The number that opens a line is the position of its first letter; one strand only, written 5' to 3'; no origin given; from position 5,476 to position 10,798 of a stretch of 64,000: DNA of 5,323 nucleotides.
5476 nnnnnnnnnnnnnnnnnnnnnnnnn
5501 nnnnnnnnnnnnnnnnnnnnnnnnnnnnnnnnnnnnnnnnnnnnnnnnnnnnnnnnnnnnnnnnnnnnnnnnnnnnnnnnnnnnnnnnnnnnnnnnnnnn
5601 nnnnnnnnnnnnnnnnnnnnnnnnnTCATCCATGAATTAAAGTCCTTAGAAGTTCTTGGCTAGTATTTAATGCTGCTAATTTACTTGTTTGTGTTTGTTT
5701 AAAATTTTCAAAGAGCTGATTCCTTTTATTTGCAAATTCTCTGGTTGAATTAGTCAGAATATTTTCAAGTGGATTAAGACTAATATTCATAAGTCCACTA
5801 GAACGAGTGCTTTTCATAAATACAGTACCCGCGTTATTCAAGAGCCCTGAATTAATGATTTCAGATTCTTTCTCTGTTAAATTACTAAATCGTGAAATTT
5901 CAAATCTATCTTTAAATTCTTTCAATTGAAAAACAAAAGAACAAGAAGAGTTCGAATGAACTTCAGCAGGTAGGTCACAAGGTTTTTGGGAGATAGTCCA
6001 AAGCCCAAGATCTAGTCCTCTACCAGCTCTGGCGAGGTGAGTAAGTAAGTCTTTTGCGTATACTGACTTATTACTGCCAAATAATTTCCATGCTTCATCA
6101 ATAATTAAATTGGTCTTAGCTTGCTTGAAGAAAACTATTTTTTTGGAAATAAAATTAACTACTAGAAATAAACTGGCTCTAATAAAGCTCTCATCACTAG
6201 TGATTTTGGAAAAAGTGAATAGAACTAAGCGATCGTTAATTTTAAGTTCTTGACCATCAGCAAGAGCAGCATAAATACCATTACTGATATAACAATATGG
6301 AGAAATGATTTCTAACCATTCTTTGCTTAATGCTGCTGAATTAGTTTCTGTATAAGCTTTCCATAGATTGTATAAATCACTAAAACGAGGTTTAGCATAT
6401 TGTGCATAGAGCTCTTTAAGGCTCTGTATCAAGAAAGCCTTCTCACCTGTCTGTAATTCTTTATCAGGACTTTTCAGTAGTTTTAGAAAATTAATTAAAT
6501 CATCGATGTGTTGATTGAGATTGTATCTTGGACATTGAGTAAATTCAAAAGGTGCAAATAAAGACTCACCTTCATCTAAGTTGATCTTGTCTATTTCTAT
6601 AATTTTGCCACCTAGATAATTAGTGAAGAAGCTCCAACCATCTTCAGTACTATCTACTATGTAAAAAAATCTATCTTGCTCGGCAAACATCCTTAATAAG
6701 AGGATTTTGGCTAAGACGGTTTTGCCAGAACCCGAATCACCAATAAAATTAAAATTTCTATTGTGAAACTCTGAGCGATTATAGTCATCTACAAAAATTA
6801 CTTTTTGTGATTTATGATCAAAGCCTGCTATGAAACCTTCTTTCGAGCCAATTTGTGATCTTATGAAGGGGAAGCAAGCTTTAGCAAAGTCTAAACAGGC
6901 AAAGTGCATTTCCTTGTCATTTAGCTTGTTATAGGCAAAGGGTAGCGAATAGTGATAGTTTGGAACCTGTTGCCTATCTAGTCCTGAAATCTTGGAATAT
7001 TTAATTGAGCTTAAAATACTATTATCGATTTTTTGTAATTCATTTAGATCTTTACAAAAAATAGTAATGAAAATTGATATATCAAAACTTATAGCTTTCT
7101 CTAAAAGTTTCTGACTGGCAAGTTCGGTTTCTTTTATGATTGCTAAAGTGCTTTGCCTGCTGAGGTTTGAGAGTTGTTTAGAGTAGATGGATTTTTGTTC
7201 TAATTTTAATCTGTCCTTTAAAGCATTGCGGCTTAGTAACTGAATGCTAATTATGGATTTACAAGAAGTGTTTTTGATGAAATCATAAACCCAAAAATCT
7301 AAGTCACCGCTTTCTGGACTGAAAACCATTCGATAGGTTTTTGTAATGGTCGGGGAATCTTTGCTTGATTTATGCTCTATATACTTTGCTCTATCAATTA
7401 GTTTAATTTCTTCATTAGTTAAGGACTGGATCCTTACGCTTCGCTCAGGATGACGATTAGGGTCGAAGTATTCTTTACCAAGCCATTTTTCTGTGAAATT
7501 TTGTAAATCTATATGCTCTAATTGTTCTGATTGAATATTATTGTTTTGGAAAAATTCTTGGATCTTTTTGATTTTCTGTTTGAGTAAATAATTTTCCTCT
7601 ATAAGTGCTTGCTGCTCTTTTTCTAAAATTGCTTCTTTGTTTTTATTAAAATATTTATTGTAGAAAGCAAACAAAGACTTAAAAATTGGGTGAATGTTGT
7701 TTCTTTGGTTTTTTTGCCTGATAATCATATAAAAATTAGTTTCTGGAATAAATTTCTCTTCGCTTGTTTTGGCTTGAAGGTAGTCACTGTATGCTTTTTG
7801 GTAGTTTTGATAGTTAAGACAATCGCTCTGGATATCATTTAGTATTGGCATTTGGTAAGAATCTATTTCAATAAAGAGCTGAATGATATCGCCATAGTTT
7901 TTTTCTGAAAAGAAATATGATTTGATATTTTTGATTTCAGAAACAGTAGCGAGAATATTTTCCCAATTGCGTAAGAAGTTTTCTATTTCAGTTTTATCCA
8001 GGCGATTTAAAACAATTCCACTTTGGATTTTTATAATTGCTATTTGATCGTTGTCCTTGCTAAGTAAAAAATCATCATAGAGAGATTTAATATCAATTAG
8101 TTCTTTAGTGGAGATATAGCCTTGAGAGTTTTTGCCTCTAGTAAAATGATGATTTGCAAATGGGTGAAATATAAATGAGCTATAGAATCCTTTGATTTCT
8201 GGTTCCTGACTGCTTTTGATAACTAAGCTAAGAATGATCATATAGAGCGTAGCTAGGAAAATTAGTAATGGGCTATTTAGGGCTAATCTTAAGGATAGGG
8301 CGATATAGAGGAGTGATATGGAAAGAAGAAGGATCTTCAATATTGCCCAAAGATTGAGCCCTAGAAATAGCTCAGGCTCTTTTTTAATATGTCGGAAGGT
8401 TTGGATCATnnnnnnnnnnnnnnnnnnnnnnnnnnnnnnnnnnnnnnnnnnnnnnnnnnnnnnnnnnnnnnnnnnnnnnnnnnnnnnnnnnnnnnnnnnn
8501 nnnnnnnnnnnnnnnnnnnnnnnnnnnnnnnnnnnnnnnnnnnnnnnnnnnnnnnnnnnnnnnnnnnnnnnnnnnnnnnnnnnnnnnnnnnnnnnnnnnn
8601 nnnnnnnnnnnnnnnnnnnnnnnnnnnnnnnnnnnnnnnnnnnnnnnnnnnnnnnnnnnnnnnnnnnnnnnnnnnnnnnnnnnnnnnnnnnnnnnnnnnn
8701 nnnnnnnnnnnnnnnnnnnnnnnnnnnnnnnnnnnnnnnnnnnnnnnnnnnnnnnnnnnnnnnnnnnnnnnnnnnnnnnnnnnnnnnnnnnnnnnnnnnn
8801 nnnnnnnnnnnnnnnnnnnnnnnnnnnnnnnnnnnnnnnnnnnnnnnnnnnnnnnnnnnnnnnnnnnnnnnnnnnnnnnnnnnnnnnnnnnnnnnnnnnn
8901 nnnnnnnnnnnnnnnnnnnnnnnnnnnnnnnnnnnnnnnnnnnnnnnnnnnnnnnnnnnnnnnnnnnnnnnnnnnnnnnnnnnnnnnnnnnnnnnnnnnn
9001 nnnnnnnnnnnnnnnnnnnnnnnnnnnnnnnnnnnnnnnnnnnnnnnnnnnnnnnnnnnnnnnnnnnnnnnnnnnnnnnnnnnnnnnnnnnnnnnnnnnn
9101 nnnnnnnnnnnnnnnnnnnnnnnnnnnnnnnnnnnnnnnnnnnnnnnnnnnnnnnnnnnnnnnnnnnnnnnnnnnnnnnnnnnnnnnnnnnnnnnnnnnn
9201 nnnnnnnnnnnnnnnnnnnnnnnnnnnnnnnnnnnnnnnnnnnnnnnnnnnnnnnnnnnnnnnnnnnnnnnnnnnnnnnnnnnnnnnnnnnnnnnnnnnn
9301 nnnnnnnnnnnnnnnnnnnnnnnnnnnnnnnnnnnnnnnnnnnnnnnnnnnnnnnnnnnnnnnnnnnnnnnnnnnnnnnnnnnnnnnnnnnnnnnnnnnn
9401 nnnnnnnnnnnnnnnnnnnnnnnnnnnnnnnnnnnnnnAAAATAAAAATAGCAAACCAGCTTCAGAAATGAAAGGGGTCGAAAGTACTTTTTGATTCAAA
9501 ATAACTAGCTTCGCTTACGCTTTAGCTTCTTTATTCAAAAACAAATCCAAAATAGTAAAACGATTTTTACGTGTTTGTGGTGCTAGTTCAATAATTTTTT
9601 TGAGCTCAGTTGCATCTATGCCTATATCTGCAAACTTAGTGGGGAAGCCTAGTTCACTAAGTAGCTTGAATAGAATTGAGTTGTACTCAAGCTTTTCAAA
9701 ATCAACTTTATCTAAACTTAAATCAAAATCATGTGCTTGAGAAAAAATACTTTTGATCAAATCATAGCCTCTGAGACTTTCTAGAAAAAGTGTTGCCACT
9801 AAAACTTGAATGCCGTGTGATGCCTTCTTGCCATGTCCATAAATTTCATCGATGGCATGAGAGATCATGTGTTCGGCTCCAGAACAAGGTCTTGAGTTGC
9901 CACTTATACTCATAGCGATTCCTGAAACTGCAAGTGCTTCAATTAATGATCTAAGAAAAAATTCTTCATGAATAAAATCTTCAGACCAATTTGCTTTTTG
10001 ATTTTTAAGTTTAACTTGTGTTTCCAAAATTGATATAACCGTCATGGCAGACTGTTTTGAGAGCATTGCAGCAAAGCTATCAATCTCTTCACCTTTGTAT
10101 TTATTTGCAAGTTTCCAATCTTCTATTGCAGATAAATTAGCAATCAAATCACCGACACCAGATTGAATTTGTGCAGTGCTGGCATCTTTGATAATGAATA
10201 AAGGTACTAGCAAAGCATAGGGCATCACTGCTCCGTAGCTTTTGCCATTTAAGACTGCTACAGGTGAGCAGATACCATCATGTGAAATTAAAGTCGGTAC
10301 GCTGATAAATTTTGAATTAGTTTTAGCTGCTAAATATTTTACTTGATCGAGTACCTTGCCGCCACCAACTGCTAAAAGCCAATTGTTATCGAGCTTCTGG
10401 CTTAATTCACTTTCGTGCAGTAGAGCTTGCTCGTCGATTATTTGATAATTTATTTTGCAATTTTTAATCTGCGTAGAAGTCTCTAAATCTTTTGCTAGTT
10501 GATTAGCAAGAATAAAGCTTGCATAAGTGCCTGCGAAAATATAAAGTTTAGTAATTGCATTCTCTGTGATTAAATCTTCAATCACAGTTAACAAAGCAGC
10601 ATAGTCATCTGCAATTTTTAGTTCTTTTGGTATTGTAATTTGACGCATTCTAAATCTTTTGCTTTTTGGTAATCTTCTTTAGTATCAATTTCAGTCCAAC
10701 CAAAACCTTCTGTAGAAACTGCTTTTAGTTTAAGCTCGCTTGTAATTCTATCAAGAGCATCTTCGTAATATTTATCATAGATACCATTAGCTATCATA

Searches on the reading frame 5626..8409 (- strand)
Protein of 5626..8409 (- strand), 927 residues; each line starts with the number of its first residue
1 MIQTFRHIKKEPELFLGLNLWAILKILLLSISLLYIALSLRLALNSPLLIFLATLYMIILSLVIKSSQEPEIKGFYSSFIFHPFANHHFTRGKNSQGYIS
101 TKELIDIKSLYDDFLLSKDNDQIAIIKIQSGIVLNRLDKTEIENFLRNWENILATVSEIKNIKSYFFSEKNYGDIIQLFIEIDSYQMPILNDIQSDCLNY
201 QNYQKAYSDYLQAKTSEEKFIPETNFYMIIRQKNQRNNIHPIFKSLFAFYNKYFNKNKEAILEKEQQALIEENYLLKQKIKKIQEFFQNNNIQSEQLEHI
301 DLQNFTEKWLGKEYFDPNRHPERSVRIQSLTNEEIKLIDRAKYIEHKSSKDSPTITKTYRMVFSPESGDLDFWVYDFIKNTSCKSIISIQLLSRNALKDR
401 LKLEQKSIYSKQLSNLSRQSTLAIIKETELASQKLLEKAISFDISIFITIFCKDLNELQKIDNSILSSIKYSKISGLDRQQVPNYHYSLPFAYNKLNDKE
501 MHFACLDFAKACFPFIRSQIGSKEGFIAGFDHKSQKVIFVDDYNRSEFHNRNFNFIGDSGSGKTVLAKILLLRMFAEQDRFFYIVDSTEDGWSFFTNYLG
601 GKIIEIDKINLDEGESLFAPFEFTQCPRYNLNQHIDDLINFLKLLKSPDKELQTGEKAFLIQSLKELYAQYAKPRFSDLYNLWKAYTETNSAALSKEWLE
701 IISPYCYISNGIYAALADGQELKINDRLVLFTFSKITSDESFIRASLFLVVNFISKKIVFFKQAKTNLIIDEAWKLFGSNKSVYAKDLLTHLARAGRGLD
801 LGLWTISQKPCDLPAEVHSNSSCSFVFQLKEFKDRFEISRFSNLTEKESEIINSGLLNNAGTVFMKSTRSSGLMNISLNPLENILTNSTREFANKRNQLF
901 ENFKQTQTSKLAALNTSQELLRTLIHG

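Call 8: search_protein_families(library=pfam, proteins=[window:5626-8409:-], max_evalue=0.001)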
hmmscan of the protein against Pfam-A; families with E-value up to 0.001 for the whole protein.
window:5626-8409:- (927 aa): 2 families
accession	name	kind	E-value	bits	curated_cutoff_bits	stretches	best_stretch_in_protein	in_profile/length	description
PF12846.13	AAA_10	-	1.6e-11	44.3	27.5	1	737-851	213-325/362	AAA-like domain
PF20720.3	nSTAND3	-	1.8e-05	24.9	27.2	1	556-595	23-61/155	Novel STAND NTPase 3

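Call 79: search_dna_similar(query=window:5626-8409:-, collection=plasmids, mode=protein, max_rows=12)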
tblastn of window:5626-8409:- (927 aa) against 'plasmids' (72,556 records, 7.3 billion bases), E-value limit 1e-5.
Records with a match: 73; places in all: 74; records where one place covers at least 80% of the query: 0.
Best place of each record, by identity: <60% 73.
By first word of the organism name: Providencia 16; Enterobacter 13; Klebsiella 10; Bacillus 7; Geobacillus 6; Parageobacillus 5; Paenibacillus 4; Escherichia 3; Clostridioides 2; Brevibacillus 1; and 6 more.
By predicted mobility (MOB-suite, as given by PLSDB): non-mobilizable 33; conjugative 21; mobilizable 19.
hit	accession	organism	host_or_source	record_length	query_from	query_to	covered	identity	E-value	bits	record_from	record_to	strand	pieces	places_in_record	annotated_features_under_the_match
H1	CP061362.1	Clostridioides sp. ES-W-0016-02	water,pond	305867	457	780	35%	24.4%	4e-9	69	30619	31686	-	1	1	ATP-binding protein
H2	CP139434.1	Brevibacillus halotolerans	cell culture,freshwater soil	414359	457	780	35%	24.4%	7e-9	68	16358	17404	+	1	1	DUF87 domain-containing protein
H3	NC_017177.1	Clostridioides difficile BI1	Homo sapiens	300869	457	780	35%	23.9%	8e-9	68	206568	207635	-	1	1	ATP-binding protein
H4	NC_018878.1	Bacillus thuringiensis Bt407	-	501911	457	784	35%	23.3%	3e-8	66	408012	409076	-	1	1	DUF87 domain-containing protein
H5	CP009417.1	Jeotgalibacillus malaysiensis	-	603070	457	784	35%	22.9%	5e-8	65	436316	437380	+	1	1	type IV secretory pathway VirB4 component-like protein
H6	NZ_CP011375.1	Moraxella bovoculi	Bos taurus,cell culture,Eye swab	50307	477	783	33%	24.2%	2e-8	66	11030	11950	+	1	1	traC: type IV secretion system protein TraC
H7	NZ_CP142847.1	Klebsiella aerogenes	mulberry,mulberry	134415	480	777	32%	24.2%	2e-7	63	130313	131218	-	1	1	traC: type IV secretion system protein TraC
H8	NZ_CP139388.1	Klebsiella aerogenes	Homo sapiens,blood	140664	480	777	32%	24.2%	2e-7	63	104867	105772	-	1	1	traC: type IV secretion system protein TraC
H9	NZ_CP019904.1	Escherichia coli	Homo sapiens,human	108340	480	777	32%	24.2%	2e-7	63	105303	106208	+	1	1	traC: type IV secretion system protein TraC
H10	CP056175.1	Enterobacter roggenkampii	culture,Wastewater effluent sample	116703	480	777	32%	24.2%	2e-7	63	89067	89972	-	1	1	traC: type IV secretion system protein TraC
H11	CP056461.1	Enterobacter cloacae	culture,Freshwater sample from ...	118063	480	777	32%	24.2%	2e-7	63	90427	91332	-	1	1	traC: type IV secretion system protein TraC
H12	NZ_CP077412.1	Enterobacter asburiae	-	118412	480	777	32%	24.2%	2e-7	63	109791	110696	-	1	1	traC: type IV secretion system protein TraC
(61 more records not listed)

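Call 110: search_protein_families(library=ncbifam, proteins=[window:5626-8409:-], max_evalue=0.01)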
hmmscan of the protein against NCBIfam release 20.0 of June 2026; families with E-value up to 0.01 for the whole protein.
window:5626-8409:- (927 aa): 2 families
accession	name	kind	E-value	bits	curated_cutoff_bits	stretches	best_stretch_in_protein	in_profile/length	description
NF045975.1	VirB4_plasma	equivalog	1.5e-37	128.8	590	1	19-813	22-807/894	Mbov_0397 family ICE element conjugal transfer ATPase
NF033849.1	ser_rich_anae_1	subfamily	1.3e-06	26.1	650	1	762-835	1015-1096/1163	serine-rich protein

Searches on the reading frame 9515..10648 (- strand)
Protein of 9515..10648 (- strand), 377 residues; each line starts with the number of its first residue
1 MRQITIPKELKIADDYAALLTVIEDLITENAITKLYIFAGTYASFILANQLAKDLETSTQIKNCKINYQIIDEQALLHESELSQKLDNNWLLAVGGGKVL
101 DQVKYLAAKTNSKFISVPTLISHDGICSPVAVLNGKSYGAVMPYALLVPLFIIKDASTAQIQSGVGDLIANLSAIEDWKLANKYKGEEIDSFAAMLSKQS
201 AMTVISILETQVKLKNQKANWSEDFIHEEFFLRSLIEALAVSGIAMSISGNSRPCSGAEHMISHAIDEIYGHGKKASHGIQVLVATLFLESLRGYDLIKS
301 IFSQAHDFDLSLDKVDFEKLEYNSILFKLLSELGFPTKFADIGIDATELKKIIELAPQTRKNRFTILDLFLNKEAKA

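Call 8: search_protein_families(library=pfam, proteins=[window:9515-10648:-], max_evalue=0.001)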
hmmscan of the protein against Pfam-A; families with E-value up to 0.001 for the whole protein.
window:9515-10648:- (377 aa): 2 families
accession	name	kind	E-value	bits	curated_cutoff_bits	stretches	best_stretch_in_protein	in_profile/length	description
PF13685.12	Fe-ADH_2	-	4e-21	76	28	1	23-156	10-148/149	Iron-containing alcohol dehydrogenase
PF00465.25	Fe-ADH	-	1.1e-05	25.6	31.3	1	83-153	76-165/168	Iron-containing alcohol dehydrogenase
